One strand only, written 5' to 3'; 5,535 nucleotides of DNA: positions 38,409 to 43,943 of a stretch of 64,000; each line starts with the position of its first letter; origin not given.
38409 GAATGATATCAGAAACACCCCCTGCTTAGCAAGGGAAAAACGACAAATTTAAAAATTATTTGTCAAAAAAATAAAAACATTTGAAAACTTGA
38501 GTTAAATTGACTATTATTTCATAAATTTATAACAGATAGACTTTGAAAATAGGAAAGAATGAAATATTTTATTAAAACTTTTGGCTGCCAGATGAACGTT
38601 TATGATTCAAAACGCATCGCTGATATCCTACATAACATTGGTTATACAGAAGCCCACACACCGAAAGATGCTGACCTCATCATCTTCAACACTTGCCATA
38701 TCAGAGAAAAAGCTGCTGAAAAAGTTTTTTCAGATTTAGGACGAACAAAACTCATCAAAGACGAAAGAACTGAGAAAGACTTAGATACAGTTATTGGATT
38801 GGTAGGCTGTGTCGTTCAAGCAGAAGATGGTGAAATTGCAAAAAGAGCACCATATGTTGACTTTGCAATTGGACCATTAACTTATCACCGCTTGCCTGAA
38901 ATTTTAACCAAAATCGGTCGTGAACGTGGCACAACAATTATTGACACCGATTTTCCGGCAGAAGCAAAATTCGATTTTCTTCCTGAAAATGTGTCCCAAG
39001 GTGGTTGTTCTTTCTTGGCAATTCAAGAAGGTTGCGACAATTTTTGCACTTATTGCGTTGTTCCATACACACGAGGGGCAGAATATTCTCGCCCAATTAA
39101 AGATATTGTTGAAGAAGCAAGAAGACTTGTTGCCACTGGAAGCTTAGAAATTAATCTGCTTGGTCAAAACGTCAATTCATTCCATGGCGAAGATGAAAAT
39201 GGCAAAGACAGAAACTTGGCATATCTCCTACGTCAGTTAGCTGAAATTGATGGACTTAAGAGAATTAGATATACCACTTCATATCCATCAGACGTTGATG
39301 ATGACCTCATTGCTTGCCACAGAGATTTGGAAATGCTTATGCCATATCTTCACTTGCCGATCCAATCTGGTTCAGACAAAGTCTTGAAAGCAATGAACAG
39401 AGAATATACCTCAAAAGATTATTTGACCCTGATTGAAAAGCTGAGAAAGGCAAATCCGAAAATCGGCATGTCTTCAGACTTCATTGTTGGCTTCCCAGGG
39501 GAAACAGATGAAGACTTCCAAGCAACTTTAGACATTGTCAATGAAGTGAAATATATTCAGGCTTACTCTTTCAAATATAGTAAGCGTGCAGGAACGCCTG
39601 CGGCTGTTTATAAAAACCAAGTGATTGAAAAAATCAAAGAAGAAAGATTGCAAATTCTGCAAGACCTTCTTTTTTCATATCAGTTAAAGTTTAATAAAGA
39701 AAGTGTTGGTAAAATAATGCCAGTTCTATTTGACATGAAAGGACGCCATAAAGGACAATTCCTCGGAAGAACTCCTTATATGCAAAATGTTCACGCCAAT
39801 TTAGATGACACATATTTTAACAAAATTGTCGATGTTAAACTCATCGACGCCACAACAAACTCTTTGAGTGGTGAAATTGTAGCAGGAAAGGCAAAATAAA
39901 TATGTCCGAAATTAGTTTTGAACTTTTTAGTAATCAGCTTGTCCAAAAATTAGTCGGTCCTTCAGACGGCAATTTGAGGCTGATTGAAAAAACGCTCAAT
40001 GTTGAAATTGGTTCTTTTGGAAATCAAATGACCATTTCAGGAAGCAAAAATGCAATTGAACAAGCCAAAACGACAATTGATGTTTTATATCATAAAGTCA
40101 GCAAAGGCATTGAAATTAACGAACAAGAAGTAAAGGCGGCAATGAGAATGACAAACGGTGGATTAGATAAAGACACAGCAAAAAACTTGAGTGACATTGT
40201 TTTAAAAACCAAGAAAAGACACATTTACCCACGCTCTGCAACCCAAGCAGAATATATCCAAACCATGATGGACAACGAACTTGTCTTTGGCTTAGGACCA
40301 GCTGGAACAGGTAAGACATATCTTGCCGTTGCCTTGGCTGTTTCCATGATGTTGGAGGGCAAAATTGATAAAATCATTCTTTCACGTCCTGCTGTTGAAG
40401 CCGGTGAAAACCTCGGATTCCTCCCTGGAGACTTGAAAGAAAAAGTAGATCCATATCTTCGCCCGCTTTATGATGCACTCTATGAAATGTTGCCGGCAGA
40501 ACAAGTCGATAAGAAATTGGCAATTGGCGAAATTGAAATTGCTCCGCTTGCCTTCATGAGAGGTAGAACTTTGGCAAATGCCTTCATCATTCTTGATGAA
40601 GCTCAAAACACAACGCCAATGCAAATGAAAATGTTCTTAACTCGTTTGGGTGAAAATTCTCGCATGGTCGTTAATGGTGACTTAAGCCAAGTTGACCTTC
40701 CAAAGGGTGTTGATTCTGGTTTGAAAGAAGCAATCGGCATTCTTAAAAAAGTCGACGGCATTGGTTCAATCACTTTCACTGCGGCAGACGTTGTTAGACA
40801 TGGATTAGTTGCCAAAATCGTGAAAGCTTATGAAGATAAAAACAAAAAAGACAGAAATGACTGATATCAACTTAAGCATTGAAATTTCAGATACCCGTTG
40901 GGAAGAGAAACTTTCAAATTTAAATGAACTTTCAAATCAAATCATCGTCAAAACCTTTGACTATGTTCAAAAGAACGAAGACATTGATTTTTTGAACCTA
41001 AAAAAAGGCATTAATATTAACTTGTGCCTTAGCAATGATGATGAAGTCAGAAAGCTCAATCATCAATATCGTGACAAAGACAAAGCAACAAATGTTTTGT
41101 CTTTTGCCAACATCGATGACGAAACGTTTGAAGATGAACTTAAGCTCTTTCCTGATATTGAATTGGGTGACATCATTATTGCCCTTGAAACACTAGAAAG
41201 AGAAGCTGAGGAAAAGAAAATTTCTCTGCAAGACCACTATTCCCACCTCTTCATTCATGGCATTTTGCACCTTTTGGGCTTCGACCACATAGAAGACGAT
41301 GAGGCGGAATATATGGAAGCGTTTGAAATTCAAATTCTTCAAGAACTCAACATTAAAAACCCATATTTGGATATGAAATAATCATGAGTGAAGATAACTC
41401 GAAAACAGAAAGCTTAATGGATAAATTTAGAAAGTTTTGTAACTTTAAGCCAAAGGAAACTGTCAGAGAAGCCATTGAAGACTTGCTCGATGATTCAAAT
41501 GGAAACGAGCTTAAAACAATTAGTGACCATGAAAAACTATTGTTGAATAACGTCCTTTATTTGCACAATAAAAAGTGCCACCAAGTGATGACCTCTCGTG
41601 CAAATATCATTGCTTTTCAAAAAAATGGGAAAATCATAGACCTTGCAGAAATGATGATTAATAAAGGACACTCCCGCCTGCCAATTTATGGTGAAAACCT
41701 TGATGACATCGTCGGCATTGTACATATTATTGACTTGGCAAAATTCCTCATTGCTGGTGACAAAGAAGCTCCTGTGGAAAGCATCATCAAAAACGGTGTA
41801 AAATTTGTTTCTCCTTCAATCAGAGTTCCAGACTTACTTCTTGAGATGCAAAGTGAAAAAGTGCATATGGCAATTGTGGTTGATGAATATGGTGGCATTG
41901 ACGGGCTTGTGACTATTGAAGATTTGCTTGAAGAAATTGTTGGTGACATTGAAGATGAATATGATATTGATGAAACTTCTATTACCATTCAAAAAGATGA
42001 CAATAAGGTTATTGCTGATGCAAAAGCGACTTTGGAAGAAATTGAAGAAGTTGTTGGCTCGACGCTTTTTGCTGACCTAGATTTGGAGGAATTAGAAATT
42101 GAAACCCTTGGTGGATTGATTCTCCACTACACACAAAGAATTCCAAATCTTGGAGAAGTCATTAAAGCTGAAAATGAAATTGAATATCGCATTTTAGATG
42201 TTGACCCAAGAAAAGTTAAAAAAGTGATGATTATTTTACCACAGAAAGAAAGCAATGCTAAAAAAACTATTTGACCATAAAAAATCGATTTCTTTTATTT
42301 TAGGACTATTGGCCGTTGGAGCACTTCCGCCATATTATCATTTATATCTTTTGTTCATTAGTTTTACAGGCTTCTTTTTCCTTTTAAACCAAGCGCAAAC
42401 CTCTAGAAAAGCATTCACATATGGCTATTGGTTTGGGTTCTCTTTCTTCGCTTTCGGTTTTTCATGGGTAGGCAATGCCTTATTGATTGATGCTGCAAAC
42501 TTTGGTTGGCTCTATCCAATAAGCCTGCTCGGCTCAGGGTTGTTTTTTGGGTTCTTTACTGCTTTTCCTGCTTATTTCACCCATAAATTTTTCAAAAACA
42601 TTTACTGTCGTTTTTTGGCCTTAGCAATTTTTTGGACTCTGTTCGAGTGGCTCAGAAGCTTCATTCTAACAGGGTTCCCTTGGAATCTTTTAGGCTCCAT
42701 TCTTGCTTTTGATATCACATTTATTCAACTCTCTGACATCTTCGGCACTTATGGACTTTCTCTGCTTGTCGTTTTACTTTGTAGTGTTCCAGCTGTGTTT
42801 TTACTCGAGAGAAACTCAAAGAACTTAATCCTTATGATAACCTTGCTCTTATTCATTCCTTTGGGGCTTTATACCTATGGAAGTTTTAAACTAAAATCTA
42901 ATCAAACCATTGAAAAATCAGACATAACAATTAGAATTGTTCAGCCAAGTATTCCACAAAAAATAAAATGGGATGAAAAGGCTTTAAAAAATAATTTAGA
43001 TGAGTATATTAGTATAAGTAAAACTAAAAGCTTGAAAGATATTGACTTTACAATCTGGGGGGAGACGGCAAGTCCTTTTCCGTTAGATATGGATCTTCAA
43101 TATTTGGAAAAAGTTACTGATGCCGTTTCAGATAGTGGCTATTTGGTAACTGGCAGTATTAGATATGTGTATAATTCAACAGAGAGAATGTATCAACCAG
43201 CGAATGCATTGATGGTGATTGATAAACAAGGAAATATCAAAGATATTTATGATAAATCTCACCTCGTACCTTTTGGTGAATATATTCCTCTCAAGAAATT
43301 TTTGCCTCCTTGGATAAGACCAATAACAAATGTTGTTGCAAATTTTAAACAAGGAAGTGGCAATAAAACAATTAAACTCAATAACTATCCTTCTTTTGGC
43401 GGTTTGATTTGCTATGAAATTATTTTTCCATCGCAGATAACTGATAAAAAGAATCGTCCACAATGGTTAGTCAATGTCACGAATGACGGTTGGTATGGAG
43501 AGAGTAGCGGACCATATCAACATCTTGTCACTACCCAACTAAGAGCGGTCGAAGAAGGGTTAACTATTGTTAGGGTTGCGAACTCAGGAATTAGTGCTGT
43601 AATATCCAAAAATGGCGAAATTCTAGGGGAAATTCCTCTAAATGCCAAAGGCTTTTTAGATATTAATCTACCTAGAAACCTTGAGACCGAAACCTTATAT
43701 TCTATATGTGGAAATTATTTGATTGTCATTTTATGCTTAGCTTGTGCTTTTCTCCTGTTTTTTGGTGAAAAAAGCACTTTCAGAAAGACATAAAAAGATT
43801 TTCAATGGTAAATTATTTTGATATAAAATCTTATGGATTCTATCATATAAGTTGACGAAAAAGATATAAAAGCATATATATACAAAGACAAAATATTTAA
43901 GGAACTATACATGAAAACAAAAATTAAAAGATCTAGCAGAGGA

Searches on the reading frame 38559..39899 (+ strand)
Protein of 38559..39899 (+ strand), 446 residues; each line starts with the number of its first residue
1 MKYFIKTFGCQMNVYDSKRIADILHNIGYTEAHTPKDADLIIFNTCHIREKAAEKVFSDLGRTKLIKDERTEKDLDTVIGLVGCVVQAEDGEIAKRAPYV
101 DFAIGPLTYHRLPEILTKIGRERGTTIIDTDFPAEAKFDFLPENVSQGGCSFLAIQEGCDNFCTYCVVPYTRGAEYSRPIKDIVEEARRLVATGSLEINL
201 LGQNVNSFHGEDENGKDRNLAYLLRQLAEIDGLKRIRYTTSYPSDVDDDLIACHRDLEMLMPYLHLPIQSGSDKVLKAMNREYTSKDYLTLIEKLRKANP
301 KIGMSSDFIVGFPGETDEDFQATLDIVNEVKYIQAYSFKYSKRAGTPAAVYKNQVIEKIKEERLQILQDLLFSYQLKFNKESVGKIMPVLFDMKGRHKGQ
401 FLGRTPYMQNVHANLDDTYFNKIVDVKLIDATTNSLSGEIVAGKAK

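Call 68: search_protein_families(library=pfam, proteins=[window:38559-39899:+], max_evalue=0.001)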
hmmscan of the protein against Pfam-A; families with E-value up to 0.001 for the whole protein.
window:38559-39899:+ (446 aa): 3 families
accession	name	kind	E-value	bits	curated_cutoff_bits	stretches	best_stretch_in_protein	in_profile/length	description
PF00919.26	UPF0004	-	1.6e-27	95.8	27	1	2-105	1-98/98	Uncharacterized protein family UPF0004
PF04055.27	Radical_SAM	-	2.3e-27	96.6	29.5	1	155-325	3-164/166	Radical SAM superfamily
PF01938.26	TRAM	-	1.7e-06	28.2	21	1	382-441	3-61/61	TRAM domain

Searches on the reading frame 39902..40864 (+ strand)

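Call 68: search_protein_families(library=pfam, proteins=[window:39902-40864:+], max_evalue=0.001)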
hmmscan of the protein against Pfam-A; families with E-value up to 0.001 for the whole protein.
window:39902-40864:+ (320 aa): 4 families
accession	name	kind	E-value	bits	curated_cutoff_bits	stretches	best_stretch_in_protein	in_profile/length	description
PF02562.22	PhoH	-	4.9e-94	314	27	1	108-311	2-205/205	PhoH-like protein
PF13245.12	AAA_19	-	2.3e-06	28.3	25.1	1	115-264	1-129/134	AAA domain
PF13604.12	AAA_30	-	6e-06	26.6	27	1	112-264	3-128/191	AAA domain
PF01695.23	IstB_IS21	-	0.00018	21.5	24.1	1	117-153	84-120/238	IstB-like ATP binding protein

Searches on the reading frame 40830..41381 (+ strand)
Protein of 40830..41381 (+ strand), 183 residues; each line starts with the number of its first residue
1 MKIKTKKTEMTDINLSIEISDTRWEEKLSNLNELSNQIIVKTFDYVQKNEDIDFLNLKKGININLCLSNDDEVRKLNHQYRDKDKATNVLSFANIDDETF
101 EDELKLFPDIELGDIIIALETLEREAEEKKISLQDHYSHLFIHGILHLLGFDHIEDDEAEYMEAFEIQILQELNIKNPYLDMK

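Call 68: search_protein_families(library=pfam, proteins=[window:40830-41381:+], max_evalue=0.001)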
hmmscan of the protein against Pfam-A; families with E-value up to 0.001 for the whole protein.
window:40830-41381:+ (183 aa): 1 family
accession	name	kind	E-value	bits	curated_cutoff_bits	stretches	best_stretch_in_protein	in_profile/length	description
PF02130.23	YbeY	-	2.9e-34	118.2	25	1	41-173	17-129/129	Endoribonuclease YbeY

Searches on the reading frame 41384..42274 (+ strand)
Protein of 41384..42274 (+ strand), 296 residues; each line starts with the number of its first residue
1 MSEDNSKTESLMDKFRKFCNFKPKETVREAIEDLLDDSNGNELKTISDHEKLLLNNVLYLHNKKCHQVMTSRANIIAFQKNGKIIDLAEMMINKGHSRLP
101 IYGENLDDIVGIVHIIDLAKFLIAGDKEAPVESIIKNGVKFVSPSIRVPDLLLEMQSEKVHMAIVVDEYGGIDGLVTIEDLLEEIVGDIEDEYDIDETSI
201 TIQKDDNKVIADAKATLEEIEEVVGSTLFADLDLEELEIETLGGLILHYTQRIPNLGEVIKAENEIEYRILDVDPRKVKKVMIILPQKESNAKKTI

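Call 68: search_protein_families(library=pfam, proteins=[window:41384-42274:+], max_evalue=0.001)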
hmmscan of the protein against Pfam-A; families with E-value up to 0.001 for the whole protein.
window:41384-42274:+ (296 aa): 2 families
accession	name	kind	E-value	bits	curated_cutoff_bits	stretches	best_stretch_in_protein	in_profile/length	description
PF00571.33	CBS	-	5.7e-16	59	24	2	131-186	1-56/57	CBS domain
PF03471.22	CorC_HlyC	-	7.3e-15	55.2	27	1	203-285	2-79/81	Transporter associated domain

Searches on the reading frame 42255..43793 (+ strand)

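Call 68: search_protein_families(library=pfam, proteins=[window:42255-43793:+], max_evalue=0.001)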
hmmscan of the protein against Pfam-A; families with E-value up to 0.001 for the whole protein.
window:42255-43793:+ (512 aa): 2 families
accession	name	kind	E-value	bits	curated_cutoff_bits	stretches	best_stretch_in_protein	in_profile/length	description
PF20154.4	LNT_N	-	7.4e-30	104.7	27.1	1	17-177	2-158/159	Apolipoprotein N-acyltransferase N-terminal domain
PF00795.27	CN_hydrolase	-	5.5e-23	82.1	23.2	1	226-476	2-250/256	Carbon-nitrogen hydrolase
